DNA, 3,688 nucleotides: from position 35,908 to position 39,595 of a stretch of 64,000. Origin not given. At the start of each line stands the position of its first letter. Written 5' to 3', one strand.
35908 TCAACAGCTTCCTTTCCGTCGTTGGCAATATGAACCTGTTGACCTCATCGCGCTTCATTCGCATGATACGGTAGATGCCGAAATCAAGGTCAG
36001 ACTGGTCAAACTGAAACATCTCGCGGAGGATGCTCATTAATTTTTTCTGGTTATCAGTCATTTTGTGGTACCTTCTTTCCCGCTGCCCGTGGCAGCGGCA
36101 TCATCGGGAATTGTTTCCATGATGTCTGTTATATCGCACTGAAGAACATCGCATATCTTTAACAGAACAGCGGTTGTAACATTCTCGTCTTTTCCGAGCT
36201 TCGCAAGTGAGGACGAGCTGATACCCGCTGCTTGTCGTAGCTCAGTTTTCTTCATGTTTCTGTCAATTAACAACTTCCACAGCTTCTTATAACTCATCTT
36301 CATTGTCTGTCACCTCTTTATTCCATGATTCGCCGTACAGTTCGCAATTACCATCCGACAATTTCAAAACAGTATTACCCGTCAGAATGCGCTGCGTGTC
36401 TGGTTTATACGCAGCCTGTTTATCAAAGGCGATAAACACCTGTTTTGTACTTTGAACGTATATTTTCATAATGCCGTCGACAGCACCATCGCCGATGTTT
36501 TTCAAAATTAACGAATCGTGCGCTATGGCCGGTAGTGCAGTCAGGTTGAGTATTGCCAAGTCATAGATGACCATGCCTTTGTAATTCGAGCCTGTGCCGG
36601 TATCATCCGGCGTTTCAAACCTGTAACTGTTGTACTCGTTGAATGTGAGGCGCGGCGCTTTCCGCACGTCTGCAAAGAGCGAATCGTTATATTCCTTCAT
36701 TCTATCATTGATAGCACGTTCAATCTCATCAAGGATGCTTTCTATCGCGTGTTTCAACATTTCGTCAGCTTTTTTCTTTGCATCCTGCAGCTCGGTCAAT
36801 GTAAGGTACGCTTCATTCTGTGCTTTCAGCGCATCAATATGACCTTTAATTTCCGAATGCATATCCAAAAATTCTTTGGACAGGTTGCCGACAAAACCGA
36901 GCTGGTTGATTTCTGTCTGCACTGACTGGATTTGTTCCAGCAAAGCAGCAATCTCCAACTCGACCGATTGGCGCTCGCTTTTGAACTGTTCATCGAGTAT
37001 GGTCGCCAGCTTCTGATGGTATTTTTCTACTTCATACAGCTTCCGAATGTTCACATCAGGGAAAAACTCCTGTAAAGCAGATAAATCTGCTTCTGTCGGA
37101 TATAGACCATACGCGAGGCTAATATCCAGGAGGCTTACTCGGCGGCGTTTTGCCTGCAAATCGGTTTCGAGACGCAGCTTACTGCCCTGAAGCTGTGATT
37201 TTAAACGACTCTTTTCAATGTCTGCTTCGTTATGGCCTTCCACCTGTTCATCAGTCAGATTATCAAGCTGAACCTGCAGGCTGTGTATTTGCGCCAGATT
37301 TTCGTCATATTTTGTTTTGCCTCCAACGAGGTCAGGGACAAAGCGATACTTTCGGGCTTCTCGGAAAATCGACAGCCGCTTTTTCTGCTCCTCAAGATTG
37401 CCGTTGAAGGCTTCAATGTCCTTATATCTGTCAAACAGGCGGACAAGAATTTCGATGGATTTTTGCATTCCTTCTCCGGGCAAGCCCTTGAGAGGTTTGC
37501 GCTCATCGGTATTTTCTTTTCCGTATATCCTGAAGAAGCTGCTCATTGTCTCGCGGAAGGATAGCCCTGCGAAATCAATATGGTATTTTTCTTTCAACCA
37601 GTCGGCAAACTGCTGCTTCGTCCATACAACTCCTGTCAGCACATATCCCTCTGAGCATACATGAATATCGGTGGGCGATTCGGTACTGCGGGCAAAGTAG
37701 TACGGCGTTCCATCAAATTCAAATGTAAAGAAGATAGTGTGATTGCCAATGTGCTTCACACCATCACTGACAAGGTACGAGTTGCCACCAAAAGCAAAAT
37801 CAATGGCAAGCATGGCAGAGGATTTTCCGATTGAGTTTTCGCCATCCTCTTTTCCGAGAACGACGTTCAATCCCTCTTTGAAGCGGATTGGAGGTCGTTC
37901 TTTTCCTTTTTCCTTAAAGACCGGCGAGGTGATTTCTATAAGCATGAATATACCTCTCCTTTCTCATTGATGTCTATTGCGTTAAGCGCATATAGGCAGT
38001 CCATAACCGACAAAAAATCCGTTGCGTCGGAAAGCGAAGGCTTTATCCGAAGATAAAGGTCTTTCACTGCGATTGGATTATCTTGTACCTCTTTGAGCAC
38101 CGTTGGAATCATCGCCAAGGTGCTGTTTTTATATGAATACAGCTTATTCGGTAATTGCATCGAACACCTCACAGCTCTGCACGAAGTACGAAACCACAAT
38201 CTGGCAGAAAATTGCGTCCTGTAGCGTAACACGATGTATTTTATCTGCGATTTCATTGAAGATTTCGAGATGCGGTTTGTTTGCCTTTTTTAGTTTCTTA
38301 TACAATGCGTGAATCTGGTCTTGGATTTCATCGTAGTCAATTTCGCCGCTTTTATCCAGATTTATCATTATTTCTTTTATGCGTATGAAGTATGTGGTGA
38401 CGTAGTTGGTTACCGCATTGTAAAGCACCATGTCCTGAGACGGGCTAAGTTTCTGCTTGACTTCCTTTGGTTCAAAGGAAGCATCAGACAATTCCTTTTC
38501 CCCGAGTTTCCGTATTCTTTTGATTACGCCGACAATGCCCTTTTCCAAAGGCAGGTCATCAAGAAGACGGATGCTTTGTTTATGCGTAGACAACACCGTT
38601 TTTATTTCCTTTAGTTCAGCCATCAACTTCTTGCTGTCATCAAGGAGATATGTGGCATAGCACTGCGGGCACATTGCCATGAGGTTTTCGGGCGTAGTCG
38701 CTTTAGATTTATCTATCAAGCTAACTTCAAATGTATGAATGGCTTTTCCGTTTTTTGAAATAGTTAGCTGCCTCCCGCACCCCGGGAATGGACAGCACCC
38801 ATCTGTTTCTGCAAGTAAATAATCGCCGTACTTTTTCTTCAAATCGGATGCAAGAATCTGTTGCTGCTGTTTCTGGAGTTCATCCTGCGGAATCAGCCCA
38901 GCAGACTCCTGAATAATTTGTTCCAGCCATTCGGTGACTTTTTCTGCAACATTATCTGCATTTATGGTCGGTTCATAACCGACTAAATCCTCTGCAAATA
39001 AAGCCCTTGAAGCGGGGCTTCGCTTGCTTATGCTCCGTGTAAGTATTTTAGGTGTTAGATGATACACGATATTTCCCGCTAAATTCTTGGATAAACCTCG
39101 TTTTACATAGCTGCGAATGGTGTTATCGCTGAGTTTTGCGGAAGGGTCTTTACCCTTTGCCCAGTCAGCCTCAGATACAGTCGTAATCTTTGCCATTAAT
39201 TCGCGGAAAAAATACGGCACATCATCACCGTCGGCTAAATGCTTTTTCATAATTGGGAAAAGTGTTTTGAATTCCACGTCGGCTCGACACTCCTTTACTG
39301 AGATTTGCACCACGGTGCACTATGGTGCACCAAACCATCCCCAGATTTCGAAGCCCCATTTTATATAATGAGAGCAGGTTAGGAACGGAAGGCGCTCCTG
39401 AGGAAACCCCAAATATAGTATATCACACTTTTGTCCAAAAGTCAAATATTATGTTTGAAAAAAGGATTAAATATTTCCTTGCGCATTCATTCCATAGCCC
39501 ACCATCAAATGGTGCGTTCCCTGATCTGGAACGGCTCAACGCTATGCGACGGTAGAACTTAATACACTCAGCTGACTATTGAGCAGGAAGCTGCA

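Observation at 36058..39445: Candidate Lamassu/ABC-three-component-like antiphage operon: HNH-motif protein + small protein + coiled-coil P-loop ATPase + XRE regulator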

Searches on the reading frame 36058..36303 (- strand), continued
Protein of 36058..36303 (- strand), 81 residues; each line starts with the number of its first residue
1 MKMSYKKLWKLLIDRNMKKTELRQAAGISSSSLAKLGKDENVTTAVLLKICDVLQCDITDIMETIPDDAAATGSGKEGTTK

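Call 107: search_protein_families(library=padloc, proteins=[L183:1337-2173:+, L183:2186-4984:+, L257:6446-7030:+, L257:7027-7692:+, L257:7705-9984:+, L225:6295-7002:+, L225:7011-7730:+, L225:7720-8169:+, L225:8172-9980:+], max_evalue=0.001)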
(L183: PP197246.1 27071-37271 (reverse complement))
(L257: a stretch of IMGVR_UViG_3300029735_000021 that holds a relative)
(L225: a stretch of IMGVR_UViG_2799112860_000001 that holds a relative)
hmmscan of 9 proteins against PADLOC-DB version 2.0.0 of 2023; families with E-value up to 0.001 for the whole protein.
L183:1337-2173:+ (278 aa): 1 family
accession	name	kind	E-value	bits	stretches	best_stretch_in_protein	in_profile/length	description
PDLC03857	LmuA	-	1.1e-13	49.7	1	1-133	1-141/327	-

L183:2186-4984:+ (932 aa): 12 families
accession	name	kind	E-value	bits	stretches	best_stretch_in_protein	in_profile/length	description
PDLC05035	PDC-S53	-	0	1202.8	1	3-922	1-897/900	-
PDLC05066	PDC-S68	-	1e-23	81.4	2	716-896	872-1051/1202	-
PDLC05064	PDC-S68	-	3.8e-23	79.2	2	818-909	1025-1119/1273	-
PDLC05065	PDC-S68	-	3.5e-20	69.5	2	836-892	1001-1056/1221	-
PDLC01734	typeIV_RecD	-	6.9e-17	59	2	841-917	668-742/763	RecD_0_IVD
PDLC01148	RecD_like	-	1.3e-12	44.8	2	842-894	633-683/719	RecD/Tra ATPase fused to N-terminal HHH domain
PDLC04476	PDC-M16A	-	6.8e-11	39.3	1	843-908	423-490/691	-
PDLC04475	PDC-M16A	-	1e-10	38.8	1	843-896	435-490/721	-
PDLC04173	GajB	-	2.3e-06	24.8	0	524-585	7-74/471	-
PDLC03802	RTasHel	-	1.1e-05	22.5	1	814-892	578-652/675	DRT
PDLC04474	PDC-M16A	-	1.2e-05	21.9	1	841-909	647-723/917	-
PDLC00135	GajB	-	0.00015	18.8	0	513-585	8-83/603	UrvD helicase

L257:6446-7030:+ (194 aa): 1 family
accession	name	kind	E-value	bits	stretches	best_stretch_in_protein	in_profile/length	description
PDLC03857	LmuA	-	1.8e-13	48.9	1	8-178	1-178/327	-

L257:7027-7692:+ (221 aa): 0 families

L257:7705-9984:+ (759 aa): 20 families
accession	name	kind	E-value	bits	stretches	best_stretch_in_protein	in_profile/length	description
PDLC04890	PDC-S06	-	2.9e-201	668.8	1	12-758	5-723/732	-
PDLC04886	PDC-S06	-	2.4e-123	411.5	1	17-758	11-723/727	-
PDLC04897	PDC-S06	-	2.4e-55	186.4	1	11-756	4-722/727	-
PDLC04887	PDC-S06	-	7.9e-45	151.7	1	70-616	95-653/790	-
PDLC04894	PDC-S06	-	2.7e-41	139.9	1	70-669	86-663/740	-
PDLC04896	PDC-S06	-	2.5e-31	107.1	1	70-611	89-599/732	-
PDLC03859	LmuB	-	1.6e-19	68.6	1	96-600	188-589/611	-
PDLC04898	PDC-S06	-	1.6e-17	61.1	1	287-596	329-621/752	-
PDLC04889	PDC-S06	-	1.7e-14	51.3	2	417-544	332-458/693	-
PDLC04895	PDC-S06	-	2.1e-09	34.5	1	327-617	382-663/784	-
PDLC02980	AriA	-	2.7e-09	35.4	0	493-584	234-301/304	-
PDLC04135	mad3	-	4.4e-08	31.1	1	19-109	13-99/374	mads_3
PDLC02360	PrrC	-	1e-06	26.1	1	497-587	142-219/372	PrrC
PDLC03865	LmuB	-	1e-06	25.3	1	527-603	934-980/1007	-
PDLC03860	LmuB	-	1.3e-06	25.3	0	410-473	316-378/565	-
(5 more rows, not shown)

L225:6295-7002:+ (235 aa): 1 family
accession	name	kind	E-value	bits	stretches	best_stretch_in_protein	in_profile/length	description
PDLC03857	LmuA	-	1.6e-18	65.5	1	1-136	1-144/327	-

L225:7011-7730:+ (239 aa): 2 families
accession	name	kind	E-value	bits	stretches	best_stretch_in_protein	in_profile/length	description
PDLC03857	LmuA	-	7.2e-69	231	1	53-239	144-327/327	-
PDLC03852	LmuA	-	1.1e-33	115.6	1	77-236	183-334/336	-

L225:7720-8169:+ (149 aa): 3 families
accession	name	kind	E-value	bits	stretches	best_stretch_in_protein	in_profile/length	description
PDLC03875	LmuC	-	1.6e-50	168.9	1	2-148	1-147/149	-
PDLC03871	LmuC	-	2.8e-27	93.7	1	3-140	8-144/156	-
PDLC03869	LmuC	-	4.7e-15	53.7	1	26-141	34-162/168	-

L225:8172-9980:+ (602 aa): 14 families
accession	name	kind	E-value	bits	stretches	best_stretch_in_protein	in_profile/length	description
PDLC03867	LmuB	-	8.6e-241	798.6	1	1-601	1-603/605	-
PDLC03863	LmuB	-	1e-105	352.7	1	4-598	3-607/610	-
PDLC03859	LmuB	-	8.9e-38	128.9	1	4-567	3-584/611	-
PDLC03862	LmuB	-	2.7e-33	113.2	1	18-601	20-641/643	-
PDLC03866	LmuB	-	3.4e-08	30.2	1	4-139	4-139/641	-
PDLC03865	LmuB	-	7.2e-08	29.1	1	217-456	394-635/1007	-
PDLC03860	LmuB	-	2.5e-07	27.6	0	21-54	22-55/565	-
PDLC00250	LmuB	-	1.7e-06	25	0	313-470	286-443/582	AAA ATPase domain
PDLC04774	PDC-M68B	-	5e-05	20.1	0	33-87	38-97/581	-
PDLC00256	LmuB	-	6.3e-05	19.9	1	10-56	11-56/563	AAA ATPase domain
PDLC03841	LeoBC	-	0.00015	19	1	333-480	303-451/601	-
PDLC00069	GajA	-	0.00041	16.9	1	18-54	16-52/687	AAA ATPase domain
PDLC03864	LmuB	-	0.00046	16.9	1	317-410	384-472/657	-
PDLC00305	PtuA1|PtuA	-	0.00056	17.4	0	19-54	17-53/392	AAA ATPase domain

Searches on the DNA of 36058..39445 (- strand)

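Call 42: search_dna_similar(query=window:36058-39445:-, collection=phages, mode=distant, max_rows=15)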
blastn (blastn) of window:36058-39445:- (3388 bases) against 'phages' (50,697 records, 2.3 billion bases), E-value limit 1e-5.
Records with a match: 5; places in all: 5; records where one place covers at least 80% of the query: 0.
Best place of each record, by identity: 80-90% 1; 60-80% 4.
By first word of the organism name: Streptococcus 3; Acutalibacteraceae 1; Terrisporobacter 1.
By host as written in the record: Streptococcus dysgalactiae subsp. equisimilis 1; Streptococcus porci DSM_23759 1; Streptococcus agalactiae 20280_6_181 1; Acutalibacteraceae 1; Terrisporobacter petrolearius DSL 1.
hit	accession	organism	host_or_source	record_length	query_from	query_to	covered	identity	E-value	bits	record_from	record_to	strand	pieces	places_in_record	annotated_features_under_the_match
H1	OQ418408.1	Streptococcus phage PhiSdyV1524-fexAoptrA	Streptococcus dysgalactiae subsp. ...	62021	1070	1664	18%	64.1%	1e-18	103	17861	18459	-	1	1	hypothetical protein (x2) | chromosome segregation protein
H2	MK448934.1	Streptococcus phage Javan422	Streptococcus porci DSM_23759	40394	1090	1663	17%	66.2%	4e-31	143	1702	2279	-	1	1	hypothetical protein (x2)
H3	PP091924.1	Streptococcus phage phiStag1_20280_6_181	Streptococcus agalactiae 20280_6_181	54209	1070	1532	11%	68.4%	2e-10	141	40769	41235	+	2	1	mafI: MafI family immunity protein | CTD11 domain-containing protein | DUF2326 domain-containing protein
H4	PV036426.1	Acutalibacteraceae phage NatCom_11578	Acutalibacteraceae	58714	3149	3331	5%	68.9%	6e-10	74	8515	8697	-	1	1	hypothetical protein (x2)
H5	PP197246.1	Terrisporobacter phage TPDSL_ph1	Terrisporobacter petrolearius DSL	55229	3121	3207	3%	81.6%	1e-11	80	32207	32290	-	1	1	transcriptional repressor | Dda-like helicase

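Call 67: search_rna_families(sources=[L013, L026, L036, L054, L058, L060], threshold=gathering)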
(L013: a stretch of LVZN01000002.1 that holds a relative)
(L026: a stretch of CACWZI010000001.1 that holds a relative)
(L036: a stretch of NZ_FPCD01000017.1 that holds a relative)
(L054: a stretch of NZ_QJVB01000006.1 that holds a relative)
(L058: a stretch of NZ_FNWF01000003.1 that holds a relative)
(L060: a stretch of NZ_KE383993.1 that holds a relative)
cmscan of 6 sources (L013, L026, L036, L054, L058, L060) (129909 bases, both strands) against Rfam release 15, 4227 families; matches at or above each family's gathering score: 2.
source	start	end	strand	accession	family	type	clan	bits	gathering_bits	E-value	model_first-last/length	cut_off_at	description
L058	8299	8460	-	RF02960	DUF2800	Cis-reg;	-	78.7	60.2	1.5e-11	1-158/158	no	DUF2800 RNA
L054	8308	8466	-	RF02960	DUF2800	Cis-reg;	-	72.4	60.2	3.2e-10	1-158/158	no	DUF2800 RNA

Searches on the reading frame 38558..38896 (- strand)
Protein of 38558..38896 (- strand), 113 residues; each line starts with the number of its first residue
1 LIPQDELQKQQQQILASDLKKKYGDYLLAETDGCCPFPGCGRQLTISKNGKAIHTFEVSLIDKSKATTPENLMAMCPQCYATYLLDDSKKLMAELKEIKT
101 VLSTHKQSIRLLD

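Call 49: search_solved_structures(query=A3, max_evalue=10, show_alignments=5)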
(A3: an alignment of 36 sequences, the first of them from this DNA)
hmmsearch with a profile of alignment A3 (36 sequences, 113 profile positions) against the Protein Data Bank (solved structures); distinct sequences matched with E-value up to 10: 25.
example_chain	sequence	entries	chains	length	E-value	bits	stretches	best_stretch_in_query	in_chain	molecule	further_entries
6ghc_A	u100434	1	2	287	1.2e-06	31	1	27-95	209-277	5-methylcytosine-specific restriction enzyme A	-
9om4_A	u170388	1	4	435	0.00054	22.5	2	67-101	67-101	HNH endonuclease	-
5zmm_A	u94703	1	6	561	0.0011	21.5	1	28-97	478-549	Uncharacterized protein McrA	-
7rwm_A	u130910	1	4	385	0.026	17.1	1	8-106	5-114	SAVED domain-containing protein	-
9nvu_P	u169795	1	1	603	0.062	15.9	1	65-109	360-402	OrufIscB-REC-swap 49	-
9h0m_E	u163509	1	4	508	0.066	15.8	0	28-47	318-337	PIT54 protein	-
3mne_A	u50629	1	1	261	0.27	13.8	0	35-57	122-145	Glucocorticoid receptor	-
3mno_A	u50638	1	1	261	0.27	13.8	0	35-57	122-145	Glucocorticoid receptor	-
3mnp_A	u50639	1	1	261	0.32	13.6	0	35-57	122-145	Glucocorticoid receptor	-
4p6x_A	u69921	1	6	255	0.4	13.2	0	34-57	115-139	Glucocorticoid receptor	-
7prx_A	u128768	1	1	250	0.43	13.2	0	35-57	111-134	Glucocorticoid receptor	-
4p6w_A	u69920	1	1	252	0.44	13.1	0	34-57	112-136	Glucocorticoid receptor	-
3bqd_A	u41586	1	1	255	0.46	13.1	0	35-57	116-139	Glucocorticoid receptor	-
1m2z_A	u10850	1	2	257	0.47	13.1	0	35-57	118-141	glucocorticoid receptor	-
7krj_D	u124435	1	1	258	0.47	13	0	35-57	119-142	Glucocorticoid receptor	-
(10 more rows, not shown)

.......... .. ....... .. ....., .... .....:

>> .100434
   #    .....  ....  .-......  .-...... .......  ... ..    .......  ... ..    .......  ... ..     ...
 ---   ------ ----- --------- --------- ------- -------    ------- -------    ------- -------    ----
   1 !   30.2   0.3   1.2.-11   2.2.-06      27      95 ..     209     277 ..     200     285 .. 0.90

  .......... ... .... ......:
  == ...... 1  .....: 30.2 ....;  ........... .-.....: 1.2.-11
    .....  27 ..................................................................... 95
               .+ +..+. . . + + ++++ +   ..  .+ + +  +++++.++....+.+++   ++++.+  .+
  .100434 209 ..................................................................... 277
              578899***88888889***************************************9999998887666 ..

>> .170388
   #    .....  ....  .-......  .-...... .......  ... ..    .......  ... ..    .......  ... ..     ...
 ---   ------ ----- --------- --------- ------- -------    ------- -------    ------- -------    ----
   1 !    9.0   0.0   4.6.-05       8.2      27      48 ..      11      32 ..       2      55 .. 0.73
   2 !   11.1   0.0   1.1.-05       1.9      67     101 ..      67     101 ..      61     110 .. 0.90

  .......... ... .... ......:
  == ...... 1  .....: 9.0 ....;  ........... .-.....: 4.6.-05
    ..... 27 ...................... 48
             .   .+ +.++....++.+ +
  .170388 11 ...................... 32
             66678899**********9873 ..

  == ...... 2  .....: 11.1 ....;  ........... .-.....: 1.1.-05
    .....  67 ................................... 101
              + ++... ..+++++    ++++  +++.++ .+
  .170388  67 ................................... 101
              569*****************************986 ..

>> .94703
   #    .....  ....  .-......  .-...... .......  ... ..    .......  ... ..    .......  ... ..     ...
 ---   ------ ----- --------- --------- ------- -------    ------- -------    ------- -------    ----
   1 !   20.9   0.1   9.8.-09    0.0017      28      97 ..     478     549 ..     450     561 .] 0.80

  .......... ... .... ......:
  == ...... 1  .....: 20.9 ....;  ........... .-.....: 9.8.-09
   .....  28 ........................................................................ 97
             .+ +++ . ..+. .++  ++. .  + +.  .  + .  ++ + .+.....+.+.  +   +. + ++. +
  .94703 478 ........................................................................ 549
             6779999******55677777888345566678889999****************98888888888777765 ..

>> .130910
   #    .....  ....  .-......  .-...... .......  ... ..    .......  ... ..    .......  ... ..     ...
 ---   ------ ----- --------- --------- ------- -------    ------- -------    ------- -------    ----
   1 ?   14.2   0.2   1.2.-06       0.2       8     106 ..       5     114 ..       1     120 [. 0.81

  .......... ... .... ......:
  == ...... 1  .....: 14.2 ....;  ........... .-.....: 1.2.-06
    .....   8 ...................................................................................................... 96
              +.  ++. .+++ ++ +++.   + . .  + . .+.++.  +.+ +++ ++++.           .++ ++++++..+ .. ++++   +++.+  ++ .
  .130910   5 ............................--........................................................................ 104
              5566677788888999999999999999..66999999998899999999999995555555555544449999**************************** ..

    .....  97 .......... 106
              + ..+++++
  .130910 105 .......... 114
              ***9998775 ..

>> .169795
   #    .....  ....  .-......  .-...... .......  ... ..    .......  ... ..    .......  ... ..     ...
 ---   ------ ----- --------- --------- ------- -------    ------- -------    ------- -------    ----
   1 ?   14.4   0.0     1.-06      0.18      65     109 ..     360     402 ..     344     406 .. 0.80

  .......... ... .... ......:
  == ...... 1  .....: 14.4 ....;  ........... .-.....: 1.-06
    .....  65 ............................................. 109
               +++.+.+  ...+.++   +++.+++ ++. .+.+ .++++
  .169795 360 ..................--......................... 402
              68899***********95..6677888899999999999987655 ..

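Call 50: search_protein_families(library=pfam, alignment_id=A3, max_evalue=1)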
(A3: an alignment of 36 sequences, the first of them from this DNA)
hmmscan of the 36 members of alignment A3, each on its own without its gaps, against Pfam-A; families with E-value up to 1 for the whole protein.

A. member 1, seq(113 aa): 6 families
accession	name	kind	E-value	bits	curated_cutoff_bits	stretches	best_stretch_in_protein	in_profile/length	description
PF12251.13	SNAPC3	-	0.0066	16.6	23.8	1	55-99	153-197/199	snRNA-activating protein complex (SNAPc), subunit 3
PF02754.22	CCG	-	0.017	15.6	20.6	1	9-82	15-83/85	Cysteine-rich domain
PF01844.29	HNH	-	0.02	15.5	21.4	1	61-79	22-40/47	HNH endonuclease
PF13717.11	Zn_ribbon_4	-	0.059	13.8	30.3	1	76-89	5-18/36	zinc-ribbon domain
PF13719.11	Zn_ribbon_5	-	0.065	13.5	29.3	1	74-90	3-20/37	zinc-ribbon domain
PF17423.7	SwrA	-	0.069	13.4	25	1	55-102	39-86/116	Swarming motility protein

B. families by the number of members that match (of 36 scanned): 61 families (the first 25 are shown)
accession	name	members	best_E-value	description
PF01844.29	HNH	18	3.3e-05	HNH endonuclease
PF13719.11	Zn_ribbon_5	8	0.0026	zinc-ribbon domain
PF01485.27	IBR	8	0.011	IBR domain, a half RING-finger domain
PF13391.12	HNH_2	6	0.00027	HNH endonuclease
PF18718.6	CxC5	5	2.4e-05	CxC5 like cysteine cluster associated with KDZ transposases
PF13717.11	Zn_ribbon_4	5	0.00087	zinc-ribbon domain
PF23551.1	Zn_ribbon_20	4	0.047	Zinc beta-ribbon domain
PF02754.22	CCG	3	0.017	Cysteine-rich domain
PF12251.13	SNAPC3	2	0.0066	snRNA-activating protein complex (SNAPc), subunit 3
PF12760.12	Zn_ribbon_IS1595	2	0.023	Transposase zinc-ribbon domain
PF23475.1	zf-Tbcl_FmdE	2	0.093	FmdE treble clef zinc finger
PF12677.13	DUF3797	2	0.15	Domain of unknown function (DUF3797)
PF09845.14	OapC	1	0.0065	Origin-associated protein OapC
PF24460.1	DUF7575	1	0.0097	Domain of unknown function (DUF7575)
PF02335.20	Cytochrom_C552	1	0.0099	Cytochrome c552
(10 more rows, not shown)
